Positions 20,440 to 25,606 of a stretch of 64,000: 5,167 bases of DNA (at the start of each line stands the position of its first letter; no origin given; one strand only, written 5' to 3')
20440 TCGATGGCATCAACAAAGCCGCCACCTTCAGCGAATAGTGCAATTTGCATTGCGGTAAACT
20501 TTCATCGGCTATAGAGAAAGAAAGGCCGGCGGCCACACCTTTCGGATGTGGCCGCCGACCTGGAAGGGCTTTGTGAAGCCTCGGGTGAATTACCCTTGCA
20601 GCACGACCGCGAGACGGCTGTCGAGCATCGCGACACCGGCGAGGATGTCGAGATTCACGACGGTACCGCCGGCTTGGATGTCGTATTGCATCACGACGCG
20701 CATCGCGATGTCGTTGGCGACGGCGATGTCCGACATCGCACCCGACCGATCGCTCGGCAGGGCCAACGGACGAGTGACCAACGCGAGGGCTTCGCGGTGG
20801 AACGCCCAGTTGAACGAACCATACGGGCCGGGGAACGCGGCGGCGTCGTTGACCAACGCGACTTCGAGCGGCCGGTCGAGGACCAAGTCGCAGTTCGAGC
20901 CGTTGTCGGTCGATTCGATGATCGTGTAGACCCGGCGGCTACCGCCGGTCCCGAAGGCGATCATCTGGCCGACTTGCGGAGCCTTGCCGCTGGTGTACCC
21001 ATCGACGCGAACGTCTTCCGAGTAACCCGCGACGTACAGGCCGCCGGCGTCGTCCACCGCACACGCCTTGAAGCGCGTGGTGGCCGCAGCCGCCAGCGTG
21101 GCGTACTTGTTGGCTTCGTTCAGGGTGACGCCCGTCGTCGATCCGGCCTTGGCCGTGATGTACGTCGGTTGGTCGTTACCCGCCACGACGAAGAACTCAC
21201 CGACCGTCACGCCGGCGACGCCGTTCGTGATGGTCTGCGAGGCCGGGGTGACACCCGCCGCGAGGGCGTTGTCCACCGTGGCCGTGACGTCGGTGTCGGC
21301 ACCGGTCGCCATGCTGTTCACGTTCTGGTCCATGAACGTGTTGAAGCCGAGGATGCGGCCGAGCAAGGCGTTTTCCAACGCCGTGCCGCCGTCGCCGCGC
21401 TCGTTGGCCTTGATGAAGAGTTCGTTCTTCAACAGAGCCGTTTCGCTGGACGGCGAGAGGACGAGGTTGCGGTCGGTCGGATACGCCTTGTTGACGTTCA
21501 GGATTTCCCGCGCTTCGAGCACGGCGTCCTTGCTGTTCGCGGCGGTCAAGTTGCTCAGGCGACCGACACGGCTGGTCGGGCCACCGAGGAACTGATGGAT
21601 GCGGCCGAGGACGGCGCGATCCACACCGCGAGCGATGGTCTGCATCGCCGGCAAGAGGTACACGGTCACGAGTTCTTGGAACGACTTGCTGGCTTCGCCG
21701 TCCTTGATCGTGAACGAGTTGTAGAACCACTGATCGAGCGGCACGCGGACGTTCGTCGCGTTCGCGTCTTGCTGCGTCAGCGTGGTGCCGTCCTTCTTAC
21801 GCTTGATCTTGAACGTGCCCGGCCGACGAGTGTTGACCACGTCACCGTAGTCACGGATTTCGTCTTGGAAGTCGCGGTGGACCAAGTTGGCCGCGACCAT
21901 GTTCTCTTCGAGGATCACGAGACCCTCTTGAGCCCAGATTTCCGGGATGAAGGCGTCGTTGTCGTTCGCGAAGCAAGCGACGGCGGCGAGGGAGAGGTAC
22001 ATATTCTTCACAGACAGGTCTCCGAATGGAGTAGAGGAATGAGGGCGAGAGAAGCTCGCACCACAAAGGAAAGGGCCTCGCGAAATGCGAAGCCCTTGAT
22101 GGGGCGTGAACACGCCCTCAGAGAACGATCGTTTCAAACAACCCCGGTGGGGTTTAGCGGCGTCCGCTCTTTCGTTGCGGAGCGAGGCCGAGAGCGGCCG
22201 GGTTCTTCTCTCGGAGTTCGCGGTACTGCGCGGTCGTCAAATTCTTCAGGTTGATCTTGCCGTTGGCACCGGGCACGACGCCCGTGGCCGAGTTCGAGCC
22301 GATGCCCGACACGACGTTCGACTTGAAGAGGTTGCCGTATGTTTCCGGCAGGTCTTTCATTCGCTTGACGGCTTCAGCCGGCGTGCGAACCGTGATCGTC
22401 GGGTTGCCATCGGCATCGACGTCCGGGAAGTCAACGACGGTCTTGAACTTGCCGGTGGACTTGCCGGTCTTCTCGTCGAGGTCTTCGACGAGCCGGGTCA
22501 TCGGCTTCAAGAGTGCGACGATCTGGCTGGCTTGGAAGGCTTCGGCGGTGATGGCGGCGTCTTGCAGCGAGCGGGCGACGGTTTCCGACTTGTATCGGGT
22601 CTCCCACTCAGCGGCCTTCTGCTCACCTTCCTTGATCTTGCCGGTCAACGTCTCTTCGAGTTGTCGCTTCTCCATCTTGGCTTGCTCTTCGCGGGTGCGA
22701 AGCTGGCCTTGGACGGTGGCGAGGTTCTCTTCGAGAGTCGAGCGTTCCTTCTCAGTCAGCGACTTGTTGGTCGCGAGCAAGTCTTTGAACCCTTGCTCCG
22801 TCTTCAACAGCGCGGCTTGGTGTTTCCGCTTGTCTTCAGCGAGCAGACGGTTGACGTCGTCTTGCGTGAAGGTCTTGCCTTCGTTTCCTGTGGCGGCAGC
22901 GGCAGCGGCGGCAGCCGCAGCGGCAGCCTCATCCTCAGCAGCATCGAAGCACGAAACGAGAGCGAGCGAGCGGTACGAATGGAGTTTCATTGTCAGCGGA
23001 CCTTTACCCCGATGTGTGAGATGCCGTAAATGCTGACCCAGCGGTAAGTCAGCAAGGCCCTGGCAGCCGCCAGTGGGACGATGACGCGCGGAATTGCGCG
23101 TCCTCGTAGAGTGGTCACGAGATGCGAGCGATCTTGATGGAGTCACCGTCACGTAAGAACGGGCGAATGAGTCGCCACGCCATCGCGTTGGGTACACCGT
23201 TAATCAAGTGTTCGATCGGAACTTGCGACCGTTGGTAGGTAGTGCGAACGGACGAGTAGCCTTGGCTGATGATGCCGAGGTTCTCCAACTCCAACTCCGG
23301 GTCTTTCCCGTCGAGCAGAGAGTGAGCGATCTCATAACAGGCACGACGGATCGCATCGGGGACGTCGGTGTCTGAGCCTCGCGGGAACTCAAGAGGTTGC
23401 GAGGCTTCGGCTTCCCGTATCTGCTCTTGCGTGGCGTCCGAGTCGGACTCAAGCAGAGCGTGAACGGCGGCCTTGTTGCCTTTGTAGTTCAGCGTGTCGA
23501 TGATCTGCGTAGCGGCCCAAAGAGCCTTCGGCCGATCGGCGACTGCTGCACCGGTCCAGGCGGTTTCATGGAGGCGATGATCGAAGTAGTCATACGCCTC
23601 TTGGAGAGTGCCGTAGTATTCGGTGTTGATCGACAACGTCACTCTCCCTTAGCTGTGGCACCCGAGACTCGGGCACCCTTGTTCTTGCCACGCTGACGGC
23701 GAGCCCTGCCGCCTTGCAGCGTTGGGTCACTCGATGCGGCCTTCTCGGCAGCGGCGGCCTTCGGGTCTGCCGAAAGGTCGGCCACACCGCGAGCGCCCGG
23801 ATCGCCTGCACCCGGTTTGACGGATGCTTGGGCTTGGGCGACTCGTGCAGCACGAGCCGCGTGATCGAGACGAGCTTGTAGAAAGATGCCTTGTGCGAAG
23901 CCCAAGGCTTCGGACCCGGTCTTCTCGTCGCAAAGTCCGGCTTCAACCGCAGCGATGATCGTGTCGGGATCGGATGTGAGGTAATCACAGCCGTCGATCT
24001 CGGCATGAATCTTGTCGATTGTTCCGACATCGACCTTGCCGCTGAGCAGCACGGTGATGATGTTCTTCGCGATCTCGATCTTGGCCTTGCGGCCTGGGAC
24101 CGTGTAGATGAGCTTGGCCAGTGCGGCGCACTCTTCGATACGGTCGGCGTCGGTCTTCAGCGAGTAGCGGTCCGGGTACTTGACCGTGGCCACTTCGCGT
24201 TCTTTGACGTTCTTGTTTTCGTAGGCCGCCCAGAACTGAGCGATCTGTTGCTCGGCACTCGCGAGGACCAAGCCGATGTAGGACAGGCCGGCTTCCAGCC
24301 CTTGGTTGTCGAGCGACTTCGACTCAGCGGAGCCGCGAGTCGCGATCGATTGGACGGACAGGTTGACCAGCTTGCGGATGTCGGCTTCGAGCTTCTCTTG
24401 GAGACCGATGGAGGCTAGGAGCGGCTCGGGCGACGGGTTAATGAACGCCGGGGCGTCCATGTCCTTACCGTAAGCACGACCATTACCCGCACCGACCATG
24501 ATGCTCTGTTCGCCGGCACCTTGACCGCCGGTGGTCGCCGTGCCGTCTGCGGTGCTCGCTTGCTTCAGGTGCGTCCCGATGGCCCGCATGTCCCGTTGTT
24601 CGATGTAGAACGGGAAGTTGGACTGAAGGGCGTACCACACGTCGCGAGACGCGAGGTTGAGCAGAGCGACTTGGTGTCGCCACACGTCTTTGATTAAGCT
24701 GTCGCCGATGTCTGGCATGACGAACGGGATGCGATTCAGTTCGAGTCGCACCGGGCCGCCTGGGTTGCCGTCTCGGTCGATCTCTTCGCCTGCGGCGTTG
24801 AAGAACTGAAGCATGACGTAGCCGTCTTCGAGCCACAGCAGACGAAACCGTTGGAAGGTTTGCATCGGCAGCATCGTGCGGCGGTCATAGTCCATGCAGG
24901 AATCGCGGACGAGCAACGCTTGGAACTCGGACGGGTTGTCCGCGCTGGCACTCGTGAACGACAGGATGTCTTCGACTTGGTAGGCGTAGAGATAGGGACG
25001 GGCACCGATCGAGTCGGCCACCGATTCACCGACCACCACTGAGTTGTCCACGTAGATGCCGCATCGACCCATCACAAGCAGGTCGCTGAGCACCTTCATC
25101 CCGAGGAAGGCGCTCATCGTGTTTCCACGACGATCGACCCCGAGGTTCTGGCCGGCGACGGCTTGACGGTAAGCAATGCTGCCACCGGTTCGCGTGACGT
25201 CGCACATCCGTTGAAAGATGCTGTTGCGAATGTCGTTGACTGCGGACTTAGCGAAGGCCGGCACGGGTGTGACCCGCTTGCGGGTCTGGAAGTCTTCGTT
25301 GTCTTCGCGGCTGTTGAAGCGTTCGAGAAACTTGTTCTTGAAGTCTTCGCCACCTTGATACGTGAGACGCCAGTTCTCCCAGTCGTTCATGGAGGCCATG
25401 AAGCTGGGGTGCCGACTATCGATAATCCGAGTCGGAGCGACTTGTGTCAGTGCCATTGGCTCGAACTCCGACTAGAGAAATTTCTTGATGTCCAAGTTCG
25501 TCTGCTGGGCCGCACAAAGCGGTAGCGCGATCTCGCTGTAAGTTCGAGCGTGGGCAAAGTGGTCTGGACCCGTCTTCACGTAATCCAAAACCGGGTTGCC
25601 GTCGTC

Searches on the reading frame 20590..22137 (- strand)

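Call 16: search_protein_families(library=phrogs, proteins=[window:20590-22137:-], max_evalue=0.01)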
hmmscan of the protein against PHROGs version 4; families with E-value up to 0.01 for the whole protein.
window:20590-22137:- (515 aa): 2 families
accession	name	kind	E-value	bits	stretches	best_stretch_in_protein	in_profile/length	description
phrog_283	-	head and packaging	2.5e-56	192.7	1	57-513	2-381/385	major head protein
phrog_267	-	head and packaging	4.1e-22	79.9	1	52-288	33-266/410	major head protein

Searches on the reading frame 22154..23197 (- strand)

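Call 16: search_protein_families(library=phrogs, proteins=[window:22154-23197:-], max_evalue=0.01)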
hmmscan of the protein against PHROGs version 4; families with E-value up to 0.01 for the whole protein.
window:22154-23197:- (347 aa): 3 families
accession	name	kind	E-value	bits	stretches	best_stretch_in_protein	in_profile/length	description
phrog_206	-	head and packaging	1.4e-09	39.1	1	106-335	35-255/263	head scaffolding protein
phrog_4949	-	unknown function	0.0012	19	1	120-191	129-201/447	-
phrog_2303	-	head and packaging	0.007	17.2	0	98-184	40-130/219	head scaffolding protein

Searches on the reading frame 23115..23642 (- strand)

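Call 16: search_protein_families(library=phrogs, proteins=[window:23115-23642:-], max_evalue=0.01)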
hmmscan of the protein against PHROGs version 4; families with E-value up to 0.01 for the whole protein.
window:23115-23642:- (175 aa): 1 family
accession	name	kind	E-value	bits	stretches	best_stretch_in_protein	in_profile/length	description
phrog_477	-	connector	3e-14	54.3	1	2-166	15-168/220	head-tail adaptor Ad1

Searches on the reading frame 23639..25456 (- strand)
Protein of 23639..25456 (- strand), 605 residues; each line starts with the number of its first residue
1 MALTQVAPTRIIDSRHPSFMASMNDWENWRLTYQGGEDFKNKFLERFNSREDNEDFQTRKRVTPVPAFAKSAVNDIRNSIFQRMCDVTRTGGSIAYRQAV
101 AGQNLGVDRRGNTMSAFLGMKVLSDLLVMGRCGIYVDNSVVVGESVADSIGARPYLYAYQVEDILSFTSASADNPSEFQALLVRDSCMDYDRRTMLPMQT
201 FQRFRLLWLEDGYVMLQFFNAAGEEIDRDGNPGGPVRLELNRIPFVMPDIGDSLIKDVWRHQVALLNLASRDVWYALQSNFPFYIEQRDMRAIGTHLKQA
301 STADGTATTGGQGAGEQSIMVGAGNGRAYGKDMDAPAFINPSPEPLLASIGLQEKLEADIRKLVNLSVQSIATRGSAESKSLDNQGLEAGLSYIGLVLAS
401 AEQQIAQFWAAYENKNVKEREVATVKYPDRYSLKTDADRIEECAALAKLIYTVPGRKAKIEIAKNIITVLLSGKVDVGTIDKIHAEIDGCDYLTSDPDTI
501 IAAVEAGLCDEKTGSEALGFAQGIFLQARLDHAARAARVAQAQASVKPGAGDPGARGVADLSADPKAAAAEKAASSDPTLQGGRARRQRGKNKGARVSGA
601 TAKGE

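Call 4: search_protein_families(library=pfam, proteins=[window:23639-25456:-], max_evalue=1)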
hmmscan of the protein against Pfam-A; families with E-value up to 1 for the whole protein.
window:23639-25456:- (605 aa): 2 families
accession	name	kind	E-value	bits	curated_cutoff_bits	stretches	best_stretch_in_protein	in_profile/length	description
PF12626.12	PolyA_pol_arg_C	-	0.015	15.8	22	1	349-425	23-101/119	Polymerase A arginine-rich C-terminus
PF19730.4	DUF6221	-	0.083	14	27.6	1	525-587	7-73/122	Family of unknown function (DUF6221)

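Call 5: search_protein_families(library=phrogs, proteins=[window:23639-25456:-], max_evalue=1)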
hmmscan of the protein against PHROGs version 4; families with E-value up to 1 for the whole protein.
window:23639-25456:- (605 aa): 5 families
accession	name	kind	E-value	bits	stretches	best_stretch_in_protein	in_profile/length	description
phrog_145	-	head and packaging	3.8e-31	109.4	1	10-439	8-421/493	portal protein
phrog_12458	-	unknown function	0.00027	21.4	1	9-213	27-227/265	-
phrog_2417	-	unknown function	0.001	19.6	1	12-185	6-169/242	-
phrog_2391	-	DNA, RNA and nucleotide metabolism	0.11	13.4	1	73-142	6-72/107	DNA binding protein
phrog_13253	-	unknown function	0.19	12.3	1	426-472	113-159/159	-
